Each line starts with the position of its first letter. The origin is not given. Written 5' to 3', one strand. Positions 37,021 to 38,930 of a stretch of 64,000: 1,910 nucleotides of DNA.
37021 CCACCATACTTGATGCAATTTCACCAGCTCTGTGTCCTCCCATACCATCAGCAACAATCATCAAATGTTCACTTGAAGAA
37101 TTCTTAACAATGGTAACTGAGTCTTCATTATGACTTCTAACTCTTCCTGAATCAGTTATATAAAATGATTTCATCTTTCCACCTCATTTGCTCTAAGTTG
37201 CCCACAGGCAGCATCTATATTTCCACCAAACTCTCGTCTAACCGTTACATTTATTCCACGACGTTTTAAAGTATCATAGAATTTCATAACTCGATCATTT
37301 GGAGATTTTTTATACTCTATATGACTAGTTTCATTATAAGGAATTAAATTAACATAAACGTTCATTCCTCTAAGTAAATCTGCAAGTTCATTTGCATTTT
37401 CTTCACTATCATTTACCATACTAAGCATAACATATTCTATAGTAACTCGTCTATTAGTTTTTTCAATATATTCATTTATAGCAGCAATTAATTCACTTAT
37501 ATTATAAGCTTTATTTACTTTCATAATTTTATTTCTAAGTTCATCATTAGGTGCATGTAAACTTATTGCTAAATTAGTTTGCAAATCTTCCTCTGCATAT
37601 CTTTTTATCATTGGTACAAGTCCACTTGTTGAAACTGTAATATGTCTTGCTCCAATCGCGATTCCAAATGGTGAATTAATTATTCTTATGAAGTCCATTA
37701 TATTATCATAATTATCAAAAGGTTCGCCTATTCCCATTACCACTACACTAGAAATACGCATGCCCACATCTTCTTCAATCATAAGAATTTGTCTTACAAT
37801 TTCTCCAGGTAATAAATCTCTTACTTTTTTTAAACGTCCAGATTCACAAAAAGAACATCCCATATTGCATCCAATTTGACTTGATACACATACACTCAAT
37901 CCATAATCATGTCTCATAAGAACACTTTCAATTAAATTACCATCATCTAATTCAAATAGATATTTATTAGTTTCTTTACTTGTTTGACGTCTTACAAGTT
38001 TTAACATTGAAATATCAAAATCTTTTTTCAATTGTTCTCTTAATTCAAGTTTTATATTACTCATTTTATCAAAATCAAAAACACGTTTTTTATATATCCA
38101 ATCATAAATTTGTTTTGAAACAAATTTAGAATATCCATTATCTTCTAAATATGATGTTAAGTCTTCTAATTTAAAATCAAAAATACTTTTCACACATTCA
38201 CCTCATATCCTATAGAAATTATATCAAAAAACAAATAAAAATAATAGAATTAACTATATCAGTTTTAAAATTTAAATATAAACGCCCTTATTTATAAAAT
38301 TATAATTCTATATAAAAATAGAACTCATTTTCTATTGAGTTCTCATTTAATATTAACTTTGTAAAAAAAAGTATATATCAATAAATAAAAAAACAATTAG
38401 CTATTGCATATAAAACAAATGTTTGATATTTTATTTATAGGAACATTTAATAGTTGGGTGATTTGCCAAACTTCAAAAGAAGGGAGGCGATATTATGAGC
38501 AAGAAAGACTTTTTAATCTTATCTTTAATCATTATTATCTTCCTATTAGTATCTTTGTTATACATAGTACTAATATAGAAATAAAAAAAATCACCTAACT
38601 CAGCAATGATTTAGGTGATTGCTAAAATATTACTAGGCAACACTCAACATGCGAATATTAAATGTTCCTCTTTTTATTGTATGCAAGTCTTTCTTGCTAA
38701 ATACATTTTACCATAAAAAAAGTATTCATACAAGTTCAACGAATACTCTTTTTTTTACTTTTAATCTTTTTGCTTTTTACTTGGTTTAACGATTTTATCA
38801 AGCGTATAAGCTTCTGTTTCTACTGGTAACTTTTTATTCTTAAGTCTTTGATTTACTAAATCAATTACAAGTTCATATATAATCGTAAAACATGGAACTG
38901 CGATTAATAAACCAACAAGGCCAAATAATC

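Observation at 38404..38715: Hidden module 2: a paralog of module 1 with compensatory base changes in the long-range helix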

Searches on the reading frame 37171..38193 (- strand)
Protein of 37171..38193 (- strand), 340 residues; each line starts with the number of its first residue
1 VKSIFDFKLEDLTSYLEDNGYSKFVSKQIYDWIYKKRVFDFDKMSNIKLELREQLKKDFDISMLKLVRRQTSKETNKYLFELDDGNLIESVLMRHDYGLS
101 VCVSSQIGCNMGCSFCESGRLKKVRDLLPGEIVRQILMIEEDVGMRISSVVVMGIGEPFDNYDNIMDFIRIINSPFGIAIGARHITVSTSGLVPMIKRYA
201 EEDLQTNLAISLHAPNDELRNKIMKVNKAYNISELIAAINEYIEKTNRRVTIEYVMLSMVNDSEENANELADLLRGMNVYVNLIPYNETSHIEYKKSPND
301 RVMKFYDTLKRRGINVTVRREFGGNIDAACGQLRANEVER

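Call 34: find_encoding_contigs(protein=window:37171-38193:-, flank=3000, max_places=10)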
Protein window:37171-38193:- (340 aa): 24 contigs read that carry it; 8 places shown.
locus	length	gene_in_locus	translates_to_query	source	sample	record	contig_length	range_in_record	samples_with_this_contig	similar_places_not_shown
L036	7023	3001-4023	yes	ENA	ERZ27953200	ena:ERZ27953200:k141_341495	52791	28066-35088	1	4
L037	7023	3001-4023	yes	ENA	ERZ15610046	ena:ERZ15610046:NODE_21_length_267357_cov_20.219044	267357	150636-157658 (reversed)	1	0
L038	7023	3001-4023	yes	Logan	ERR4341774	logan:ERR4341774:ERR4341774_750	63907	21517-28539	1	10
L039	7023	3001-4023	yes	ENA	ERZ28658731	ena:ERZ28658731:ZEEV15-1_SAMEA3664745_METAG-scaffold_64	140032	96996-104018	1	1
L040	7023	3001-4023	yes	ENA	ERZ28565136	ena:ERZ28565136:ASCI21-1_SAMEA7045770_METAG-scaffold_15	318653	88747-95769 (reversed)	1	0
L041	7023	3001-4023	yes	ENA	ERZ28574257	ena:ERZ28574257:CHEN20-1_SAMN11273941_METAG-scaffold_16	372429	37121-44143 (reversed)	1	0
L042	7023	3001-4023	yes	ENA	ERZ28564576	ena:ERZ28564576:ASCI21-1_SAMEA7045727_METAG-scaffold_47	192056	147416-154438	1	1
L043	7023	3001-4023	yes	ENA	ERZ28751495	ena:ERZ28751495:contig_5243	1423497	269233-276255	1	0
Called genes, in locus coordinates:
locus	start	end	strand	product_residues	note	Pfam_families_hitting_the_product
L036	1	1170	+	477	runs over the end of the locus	PF03109:ABC1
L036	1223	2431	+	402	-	PF01594:AI-2E_transport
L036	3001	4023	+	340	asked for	PF21016:RlmN_N, PF04055:Radical_SAM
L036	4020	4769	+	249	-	PF00481:PP2C, PF13672:PP2C_2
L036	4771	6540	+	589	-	PF00069:Pkinase, PF07714:PK_Tyr_Ser-Thr, PF03109:ABC1 (weak), PF03793:PASTA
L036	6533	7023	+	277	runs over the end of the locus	PF16745:RsgA_N, PF03193:RsgA_GTPase, PF01926:MMR_HSR1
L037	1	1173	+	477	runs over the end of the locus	PF03109:ABC1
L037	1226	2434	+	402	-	PF01594:AI-2E_transport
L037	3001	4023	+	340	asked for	PF21016:RlmN_N, PF04055:Radical_SAM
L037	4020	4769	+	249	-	PF00481:PP2C, PF13672:PP2C_2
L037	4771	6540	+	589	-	PF00069:Pkinase, PF07714:PK_Tyr_Ser-Thr, PF03109:ABC1 (weak), PF03793:PASTA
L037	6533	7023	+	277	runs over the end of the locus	PF16745:RsgA_N, PF03193:RsgA_GTPase, PF01926:MMR_HSR1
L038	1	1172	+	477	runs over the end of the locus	PF03109:ABC1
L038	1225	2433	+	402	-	PF01594:AI-2E_transport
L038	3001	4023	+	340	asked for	PF21016:RlmN_N, PF04055:Radical_SAM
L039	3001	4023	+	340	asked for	PF21016:RlmN_N, PF04055:Radical_SAM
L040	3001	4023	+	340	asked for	PF21016:RlmN_N, PF04055:Radical_SAM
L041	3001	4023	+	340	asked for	PF21016:RlmN_N, PF04055:Radical_SAM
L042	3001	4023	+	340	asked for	PF21016:RlmN_N, PF04055:Radical_SAM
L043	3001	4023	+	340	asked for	PF21016:RlmN_N, PF04055:Radical_SAM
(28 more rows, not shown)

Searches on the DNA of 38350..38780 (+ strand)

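Call 31: search_rna_families(source=window, start=38350, end=38780, threshold=evalue, max_evalue=10)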
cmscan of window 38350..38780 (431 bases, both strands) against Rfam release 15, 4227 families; matches with E-value up to 10: 10.
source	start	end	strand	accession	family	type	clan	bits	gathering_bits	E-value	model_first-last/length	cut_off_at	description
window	38584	38708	-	RF00515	PyrR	Cis-reg;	-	26.7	54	0.11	1-115/115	no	PyrR binding site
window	38712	38767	-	RF04319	BTncRNA_FopS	Gene; sRNA;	-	20.6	56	0.8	18-71/71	no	Bacteroidetes FopS (family of paralogous sRNAs)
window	38595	38696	-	RF01742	lactis-plasmid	Gene; sRNA;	-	19.4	70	1.4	1-106/106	no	lactis-plasmid RNA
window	38571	38660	+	RF00479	snosnR71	Gene; snRNA; snoRNA; CD-box;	CL00051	18.8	60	2.1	1-97/97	no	Small nucleolar RNA snR71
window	38452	38476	+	RF00170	msr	Gene;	-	18.1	52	2.1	32-56/69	no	Retron msr RNA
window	38726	38757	+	RF03388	mir-9418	Gene; miRNA;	-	15.5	82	6.2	1-61/61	no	mir-9418 microRNA precursor family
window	38548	38680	-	RF02060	STnc410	Gene; sRNA;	-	15.4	50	0.59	1-158/158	no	Enterobacterial sRNA STnc410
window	38660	38734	-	RF01431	snoR135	Gene; snRNA; snoRNA; HACA-box;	-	11.9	45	8.5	1-143/143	no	small nucleolar RNA snoR135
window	38453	38623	+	RF01412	BsrG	Gene; sRNA;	-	11.6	55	2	19-190/259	no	BsrG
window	38416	38459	-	RF02709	TeloSII_ncR43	Gene; sRNA;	-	9.1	298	8.8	1-277/277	no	TeloSII non coding RNA 43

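Call 50: search_dna_similar(query=window:38404-38715:+, collection=plasmids, mode=distant, max_evalue=0.01)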
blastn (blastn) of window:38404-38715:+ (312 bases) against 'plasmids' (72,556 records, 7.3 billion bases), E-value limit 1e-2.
No match.

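Call 51: search_dna_similar(query=window:38404-38715:+, collection=phages, mode=distant, max_evalue=0.01)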
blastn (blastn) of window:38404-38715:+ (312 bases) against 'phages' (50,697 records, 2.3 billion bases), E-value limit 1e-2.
No match.
